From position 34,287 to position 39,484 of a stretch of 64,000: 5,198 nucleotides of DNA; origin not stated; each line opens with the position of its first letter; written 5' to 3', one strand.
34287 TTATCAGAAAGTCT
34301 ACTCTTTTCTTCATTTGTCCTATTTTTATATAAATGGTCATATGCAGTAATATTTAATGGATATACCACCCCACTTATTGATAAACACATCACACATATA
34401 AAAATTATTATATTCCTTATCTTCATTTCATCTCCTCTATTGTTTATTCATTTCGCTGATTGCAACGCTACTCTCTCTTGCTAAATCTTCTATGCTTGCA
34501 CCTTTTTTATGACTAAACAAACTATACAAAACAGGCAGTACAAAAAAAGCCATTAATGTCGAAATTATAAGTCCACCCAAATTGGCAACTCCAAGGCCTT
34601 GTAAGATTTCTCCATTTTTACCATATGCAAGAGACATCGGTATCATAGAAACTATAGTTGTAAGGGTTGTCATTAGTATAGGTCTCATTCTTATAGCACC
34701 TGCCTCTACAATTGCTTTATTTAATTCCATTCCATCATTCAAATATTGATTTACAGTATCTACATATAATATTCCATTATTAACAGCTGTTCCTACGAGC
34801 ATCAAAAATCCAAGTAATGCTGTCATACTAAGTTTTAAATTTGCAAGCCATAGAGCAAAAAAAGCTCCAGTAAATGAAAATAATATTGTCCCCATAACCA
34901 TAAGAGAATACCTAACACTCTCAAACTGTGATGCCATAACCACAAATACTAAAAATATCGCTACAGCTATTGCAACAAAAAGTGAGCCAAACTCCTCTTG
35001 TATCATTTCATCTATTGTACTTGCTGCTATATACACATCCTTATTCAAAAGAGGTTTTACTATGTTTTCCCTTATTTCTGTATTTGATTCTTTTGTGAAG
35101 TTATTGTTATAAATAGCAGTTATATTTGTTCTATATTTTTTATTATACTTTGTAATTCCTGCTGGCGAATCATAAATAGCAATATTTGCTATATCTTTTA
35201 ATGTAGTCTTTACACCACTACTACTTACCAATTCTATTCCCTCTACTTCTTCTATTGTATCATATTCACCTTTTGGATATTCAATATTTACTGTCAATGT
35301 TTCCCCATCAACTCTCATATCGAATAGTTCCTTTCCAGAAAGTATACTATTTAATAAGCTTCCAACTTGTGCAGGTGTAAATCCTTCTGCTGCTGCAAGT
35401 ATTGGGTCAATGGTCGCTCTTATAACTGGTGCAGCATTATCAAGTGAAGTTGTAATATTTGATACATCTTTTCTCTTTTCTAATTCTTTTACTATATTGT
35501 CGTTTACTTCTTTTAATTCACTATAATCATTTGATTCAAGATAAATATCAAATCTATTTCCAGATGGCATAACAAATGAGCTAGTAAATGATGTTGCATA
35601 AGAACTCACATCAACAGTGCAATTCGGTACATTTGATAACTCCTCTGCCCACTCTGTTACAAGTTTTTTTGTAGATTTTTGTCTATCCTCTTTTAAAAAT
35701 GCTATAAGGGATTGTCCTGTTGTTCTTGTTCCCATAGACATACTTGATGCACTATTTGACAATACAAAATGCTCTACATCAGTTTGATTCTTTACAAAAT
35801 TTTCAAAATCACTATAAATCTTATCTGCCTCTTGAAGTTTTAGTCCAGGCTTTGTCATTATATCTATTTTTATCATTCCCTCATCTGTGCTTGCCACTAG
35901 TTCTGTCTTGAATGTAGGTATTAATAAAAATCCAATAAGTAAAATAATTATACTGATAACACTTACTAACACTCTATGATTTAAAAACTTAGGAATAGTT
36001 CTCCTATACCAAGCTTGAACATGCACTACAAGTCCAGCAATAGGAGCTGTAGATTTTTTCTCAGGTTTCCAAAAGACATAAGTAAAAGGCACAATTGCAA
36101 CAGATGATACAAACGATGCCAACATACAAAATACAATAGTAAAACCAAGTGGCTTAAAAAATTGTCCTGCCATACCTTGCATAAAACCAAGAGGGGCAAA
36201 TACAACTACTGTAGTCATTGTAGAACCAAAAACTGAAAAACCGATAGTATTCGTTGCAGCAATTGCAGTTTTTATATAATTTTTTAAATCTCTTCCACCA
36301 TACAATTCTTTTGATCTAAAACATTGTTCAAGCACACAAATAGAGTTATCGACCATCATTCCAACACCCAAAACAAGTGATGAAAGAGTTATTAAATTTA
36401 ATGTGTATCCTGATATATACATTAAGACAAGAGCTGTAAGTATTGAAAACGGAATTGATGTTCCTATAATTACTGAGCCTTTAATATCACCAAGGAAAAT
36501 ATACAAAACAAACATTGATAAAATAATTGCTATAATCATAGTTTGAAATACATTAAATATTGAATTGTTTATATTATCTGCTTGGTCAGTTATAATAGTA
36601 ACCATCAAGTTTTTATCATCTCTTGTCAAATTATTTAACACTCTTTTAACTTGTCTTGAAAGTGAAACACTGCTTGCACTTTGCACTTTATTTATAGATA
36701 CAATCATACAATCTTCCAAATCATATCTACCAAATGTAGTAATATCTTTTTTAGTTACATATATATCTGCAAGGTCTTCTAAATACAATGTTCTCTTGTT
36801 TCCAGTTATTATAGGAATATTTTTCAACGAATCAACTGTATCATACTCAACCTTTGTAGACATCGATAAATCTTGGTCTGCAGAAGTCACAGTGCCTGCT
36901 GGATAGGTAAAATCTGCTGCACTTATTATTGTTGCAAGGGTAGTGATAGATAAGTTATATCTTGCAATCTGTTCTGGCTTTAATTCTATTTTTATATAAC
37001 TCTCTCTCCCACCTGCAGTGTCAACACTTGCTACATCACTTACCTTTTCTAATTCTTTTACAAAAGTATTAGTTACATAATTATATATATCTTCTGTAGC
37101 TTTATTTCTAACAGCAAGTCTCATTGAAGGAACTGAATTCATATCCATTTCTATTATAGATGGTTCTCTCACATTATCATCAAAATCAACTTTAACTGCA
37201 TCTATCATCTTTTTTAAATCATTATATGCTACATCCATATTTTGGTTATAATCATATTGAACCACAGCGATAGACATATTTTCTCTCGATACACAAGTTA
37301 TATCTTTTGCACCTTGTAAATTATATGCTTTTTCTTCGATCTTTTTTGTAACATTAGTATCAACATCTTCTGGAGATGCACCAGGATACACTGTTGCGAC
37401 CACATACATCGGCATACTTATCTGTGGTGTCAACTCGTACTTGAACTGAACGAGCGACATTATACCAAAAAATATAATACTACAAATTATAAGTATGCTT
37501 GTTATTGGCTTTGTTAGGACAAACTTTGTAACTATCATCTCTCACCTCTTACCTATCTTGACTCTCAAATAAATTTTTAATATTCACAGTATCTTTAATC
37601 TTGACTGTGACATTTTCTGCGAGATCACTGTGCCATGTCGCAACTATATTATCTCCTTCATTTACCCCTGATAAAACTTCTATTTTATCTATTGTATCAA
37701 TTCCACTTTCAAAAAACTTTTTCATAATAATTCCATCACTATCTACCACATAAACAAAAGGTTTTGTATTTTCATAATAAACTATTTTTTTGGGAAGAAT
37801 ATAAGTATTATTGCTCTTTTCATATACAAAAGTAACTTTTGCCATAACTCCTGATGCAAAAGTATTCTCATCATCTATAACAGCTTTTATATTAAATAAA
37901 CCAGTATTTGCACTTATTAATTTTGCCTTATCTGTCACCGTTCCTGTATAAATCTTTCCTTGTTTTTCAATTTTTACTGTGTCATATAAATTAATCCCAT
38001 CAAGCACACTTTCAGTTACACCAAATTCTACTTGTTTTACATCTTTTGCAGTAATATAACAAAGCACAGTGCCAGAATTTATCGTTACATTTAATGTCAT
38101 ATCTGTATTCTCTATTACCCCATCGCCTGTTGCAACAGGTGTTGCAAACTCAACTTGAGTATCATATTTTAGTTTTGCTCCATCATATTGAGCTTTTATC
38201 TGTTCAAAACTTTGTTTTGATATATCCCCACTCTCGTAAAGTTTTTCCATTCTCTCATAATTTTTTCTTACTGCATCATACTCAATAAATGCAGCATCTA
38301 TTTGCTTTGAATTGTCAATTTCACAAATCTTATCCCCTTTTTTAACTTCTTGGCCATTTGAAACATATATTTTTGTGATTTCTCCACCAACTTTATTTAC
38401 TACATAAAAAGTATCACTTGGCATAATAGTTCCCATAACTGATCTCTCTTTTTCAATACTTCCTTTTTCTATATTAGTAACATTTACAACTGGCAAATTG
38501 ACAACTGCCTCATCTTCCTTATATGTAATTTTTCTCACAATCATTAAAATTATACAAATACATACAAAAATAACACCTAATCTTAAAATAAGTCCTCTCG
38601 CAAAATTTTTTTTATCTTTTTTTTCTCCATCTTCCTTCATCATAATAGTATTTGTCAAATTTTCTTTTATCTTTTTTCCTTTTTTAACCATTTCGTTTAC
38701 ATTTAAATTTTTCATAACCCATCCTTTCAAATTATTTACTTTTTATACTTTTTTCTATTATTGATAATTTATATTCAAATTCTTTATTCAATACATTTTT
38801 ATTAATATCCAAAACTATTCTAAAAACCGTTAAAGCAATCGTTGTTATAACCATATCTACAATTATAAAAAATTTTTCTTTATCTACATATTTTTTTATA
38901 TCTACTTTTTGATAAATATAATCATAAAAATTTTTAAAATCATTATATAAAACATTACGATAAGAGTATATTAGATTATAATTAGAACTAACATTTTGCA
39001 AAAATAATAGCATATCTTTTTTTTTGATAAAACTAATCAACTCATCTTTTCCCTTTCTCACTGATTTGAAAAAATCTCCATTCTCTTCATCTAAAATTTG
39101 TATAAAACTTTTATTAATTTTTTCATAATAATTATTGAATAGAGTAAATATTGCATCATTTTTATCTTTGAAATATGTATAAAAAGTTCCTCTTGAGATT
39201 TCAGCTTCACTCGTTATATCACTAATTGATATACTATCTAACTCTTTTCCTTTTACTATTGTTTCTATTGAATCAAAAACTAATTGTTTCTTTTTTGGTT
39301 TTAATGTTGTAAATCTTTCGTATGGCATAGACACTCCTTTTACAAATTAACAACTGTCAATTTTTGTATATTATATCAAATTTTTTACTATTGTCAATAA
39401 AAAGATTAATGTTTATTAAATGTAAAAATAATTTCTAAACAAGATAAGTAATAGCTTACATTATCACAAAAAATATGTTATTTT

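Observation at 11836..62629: Dispersed GC-rich repeat family (24-nt core, ~47-nt unit) at 8 clear loci plus relics in 64 kb of an AT-rich genome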

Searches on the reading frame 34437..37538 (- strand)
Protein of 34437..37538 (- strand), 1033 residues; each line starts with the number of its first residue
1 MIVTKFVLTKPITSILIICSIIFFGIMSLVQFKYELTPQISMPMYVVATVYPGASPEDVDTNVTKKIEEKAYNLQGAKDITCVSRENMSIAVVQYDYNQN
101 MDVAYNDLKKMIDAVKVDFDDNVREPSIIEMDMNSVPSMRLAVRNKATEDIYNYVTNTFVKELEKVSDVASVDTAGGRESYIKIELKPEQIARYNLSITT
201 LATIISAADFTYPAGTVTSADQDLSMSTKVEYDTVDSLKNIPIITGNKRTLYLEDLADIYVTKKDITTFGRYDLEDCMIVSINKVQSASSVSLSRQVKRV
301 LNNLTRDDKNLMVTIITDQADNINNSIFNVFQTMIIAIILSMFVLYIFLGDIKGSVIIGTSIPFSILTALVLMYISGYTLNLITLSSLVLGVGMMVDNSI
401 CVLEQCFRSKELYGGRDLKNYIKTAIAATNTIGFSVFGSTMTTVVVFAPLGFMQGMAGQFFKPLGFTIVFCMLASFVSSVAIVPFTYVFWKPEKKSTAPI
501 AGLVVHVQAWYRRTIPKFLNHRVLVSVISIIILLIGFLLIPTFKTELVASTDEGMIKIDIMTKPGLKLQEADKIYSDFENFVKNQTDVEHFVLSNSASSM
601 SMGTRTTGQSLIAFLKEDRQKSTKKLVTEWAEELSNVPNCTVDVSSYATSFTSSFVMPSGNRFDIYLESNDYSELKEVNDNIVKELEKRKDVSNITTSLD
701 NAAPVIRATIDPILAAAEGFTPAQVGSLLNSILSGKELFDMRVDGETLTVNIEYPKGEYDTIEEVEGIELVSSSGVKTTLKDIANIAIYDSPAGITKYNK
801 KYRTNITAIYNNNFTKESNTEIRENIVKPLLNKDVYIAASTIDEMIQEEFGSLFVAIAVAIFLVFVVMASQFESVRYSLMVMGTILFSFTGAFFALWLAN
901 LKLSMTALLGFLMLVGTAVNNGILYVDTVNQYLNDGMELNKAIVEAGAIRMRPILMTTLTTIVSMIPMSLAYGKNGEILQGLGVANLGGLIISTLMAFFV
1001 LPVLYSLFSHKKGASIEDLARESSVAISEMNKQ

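Call 15: search_protein_families(library=ncbifam, proteins=[window:34437-37538:-])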
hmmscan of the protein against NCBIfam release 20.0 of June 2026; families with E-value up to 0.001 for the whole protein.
window:34437-37538:- (1033 aa): 14 families
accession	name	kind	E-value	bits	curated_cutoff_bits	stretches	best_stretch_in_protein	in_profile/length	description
NF033617.1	RND_permease_2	subfamily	5.6e-161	537.7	1250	1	5-1009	2-1008/1009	multidrug efflux RND transporter permease subunit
NF000282.2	RND_permease_1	subfamily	1.3e-110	371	1250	1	5-1008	2-1027/1029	multidrug efflux RND transporter permease subunit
NF007133.0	PRK09579.1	equivalog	3.4e-94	316.2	1763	1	1-1015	1-1009/1017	multidrug efflux RND transporter permease subunit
TIGR00914.1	2A0601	subfamily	1e-91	308.3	701.45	1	15-1013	17-1040/1051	CusA/CzcA family heavy metal efflux RND transporter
NF007905.0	PRK10614.1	equivalog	1.5e-91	307.6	1774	1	7-1010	7-1010/1025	multidrug efflux RND transporter permease subunit MdtC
NF007798.0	PRK10503.1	equivalog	6.8e-90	302.1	1584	1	7-1010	16-1024/1040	MdtB/MuxB family multidrug efflux RND transporter permease subunit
TIGR00915.1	2A0602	subfamily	6.9e-89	299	940.35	1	4-1009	2-1029/1050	efflux RND transporter permease subunit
NF007131.0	PRK09577.1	equivalog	2.3e-63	214.3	1768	1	4-1007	2-1021/1045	multidrug efflux RND transporter permease subunit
NF007842.1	PRK10555.1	equivalog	4.2e-58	197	1854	1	4-1008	2-1026/1036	multidrug efflux RND transporter permease AcrD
NF000037.1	RND_perm_OqxB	exception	1.8e-48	165.1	2200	2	3-518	3-527/1050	multidrug efflux RND transporter permease subunit OqxB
NF011706.2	PRK15127.1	equivalog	6.8e-40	136.8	2150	2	5-498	3-505/1049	multidrug efflux RND transporter permease subunit AcrB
NF009583.0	PRK13024.1-3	subfamily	3.5e-11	41.9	721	2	332-545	283-486/755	protein translocase subunit SecDF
TIGR00921.1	2A067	subfamily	4.3e-11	41.6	351.9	1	842-1012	186-350/733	hydrophobe/amphiphile efflux-3 (HAE3) family transporter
TIGR00916.1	2A0604s01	subfamily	1.2e-09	38.1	148.6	1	813-996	48-229/231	SecD/SecF family protein translocase subunit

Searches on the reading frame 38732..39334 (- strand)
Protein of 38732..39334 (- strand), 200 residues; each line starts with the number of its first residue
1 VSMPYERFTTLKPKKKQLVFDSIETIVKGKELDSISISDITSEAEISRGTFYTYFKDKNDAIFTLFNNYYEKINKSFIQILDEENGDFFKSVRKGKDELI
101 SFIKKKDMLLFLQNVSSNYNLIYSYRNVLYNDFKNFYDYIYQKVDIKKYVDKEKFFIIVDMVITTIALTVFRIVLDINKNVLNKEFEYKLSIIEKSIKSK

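Call 91: search_protein_families(library=pfam, proteins=[window:38732-39334:-], max_evalue=0.00001)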
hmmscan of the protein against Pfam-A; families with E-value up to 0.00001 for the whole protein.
window:38732-39334:- (200 aa): 1 family
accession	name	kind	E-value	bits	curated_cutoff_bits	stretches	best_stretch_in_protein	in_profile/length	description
PF00440.29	TetR_N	-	4.8e-06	26.7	24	0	33-60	15-42/47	Bacterial regulatory proteins, tetR family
